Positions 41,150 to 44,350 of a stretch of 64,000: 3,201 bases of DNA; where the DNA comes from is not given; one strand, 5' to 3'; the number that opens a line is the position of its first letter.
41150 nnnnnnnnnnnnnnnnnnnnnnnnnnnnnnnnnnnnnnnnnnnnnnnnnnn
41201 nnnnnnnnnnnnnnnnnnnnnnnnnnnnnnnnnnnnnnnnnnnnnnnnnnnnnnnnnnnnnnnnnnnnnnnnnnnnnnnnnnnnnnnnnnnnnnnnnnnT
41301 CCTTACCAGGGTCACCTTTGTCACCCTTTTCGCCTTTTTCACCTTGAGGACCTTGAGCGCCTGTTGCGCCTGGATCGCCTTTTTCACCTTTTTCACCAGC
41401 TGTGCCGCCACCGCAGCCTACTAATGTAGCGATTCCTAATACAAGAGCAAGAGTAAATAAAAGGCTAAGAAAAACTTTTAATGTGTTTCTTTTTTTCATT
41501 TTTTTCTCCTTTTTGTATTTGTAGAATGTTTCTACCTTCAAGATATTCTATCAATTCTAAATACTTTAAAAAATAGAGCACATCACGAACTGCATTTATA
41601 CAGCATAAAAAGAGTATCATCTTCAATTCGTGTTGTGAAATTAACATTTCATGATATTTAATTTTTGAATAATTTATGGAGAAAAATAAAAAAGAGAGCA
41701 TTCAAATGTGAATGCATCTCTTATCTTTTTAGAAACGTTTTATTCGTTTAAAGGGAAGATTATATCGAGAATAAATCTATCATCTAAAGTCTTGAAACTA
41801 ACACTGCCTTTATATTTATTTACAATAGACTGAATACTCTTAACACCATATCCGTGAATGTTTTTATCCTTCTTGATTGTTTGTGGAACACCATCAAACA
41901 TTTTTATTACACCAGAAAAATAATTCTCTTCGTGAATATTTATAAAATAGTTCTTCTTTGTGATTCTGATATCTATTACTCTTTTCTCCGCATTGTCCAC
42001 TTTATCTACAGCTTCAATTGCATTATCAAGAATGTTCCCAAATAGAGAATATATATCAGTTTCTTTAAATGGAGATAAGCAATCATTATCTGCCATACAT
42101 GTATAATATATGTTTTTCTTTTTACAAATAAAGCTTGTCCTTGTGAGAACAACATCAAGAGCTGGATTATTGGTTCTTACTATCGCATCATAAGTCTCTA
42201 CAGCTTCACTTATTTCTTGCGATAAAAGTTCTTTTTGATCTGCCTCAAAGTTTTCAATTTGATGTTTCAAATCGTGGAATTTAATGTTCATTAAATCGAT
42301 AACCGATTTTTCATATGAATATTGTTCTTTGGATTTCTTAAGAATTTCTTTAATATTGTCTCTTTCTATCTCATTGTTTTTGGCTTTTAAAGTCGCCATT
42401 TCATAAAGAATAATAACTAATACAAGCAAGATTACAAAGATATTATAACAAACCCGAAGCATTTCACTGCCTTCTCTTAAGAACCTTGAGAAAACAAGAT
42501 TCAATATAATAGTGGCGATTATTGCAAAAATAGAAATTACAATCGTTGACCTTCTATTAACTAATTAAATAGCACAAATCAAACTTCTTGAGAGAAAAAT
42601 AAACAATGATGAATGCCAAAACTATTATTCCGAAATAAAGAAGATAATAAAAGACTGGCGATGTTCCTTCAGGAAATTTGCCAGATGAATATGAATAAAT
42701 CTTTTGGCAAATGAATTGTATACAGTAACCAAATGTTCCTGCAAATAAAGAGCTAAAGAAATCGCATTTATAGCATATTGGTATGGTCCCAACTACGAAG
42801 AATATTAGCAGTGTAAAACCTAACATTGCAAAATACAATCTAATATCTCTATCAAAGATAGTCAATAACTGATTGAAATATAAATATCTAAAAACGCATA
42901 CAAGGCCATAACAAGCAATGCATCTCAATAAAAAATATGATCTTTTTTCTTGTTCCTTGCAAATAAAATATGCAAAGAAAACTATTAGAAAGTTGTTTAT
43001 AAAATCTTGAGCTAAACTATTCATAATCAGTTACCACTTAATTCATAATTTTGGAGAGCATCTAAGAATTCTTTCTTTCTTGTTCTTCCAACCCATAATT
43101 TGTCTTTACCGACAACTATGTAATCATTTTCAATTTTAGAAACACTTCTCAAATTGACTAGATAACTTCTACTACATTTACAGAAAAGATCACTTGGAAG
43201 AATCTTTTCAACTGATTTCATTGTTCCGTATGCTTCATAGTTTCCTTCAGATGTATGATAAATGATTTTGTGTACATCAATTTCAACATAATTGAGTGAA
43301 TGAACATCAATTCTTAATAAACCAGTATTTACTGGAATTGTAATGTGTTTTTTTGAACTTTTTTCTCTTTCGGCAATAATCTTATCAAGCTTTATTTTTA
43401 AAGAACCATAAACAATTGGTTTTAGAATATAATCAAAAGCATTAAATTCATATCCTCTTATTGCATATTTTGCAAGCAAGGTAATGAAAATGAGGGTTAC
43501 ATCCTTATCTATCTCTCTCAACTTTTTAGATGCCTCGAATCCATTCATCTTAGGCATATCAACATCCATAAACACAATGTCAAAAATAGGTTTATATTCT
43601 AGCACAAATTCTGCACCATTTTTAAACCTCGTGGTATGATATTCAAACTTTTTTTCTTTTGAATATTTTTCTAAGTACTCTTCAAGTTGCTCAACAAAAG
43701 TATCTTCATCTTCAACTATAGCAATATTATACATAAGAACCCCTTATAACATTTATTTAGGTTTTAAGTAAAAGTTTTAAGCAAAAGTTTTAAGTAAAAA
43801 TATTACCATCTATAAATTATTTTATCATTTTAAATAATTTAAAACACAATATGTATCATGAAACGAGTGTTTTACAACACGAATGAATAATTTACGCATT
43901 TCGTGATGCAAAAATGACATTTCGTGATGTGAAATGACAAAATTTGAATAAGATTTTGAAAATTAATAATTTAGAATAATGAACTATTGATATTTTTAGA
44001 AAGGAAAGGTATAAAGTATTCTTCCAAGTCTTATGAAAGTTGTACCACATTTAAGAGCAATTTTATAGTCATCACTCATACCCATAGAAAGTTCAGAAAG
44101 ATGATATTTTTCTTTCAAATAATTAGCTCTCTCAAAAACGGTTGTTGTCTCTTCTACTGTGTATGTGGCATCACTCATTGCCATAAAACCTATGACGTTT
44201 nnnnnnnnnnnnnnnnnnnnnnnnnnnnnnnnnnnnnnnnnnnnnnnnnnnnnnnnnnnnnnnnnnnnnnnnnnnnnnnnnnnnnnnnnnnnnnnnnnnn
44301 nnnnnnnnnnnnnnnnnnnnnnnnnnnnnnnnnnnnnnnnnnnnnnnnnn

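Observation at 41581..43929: Shared 21-bp-phased box motif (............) in front of both the LytTR operon and the collagen-GH3 gene: a candidate LytTR regulon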

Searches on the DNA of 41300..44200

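Call 29: search_rna_families(source=window, start=41300, end=44200, threshold=evalue, max_evalue=1)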
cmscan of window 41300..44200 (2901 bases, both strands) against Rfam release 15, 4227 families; matches with E-value up to 1: 1.
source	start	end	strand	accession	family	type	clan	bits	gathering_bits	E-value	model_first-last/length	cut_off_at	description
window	43484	43651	-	RF02862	sRNA_1300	Gene; sRNA;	-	17.2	48.8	0.8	1-231/231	no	Enterococcus sRNA 1300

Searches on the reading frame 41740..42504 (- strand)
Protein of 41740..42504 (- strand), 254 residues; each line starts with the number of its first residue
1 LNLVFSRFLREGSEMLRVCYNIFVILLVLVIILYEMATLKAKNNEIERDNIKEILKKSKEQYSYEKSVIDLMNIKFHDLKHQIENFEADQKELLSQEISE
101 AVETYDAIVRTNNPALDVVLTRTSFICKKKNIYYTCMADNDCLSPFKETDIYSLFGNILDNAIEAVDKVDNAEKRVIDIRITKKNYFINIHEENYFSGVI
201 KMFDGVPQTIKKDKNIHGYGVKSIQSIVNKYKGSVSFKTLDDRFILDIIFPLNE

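Call 5: search_protein_families(library=pfam, proteins=[window:41740-42504:-])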
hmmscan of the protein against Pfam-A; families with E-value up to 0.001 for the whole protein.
window:41740-42504:- (254 aa): 2 families
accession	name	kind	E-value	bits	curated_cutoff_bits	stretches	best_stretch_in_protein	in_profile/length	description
PF14501.12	HATPase_c_5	-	1.6e-24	86.2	22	1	147-251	2-102/102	GHKL domain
PF10750.14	DUF2536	-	0.00042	20.6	27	0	72-109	1-38/68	Protein of unknown function (DUF2536)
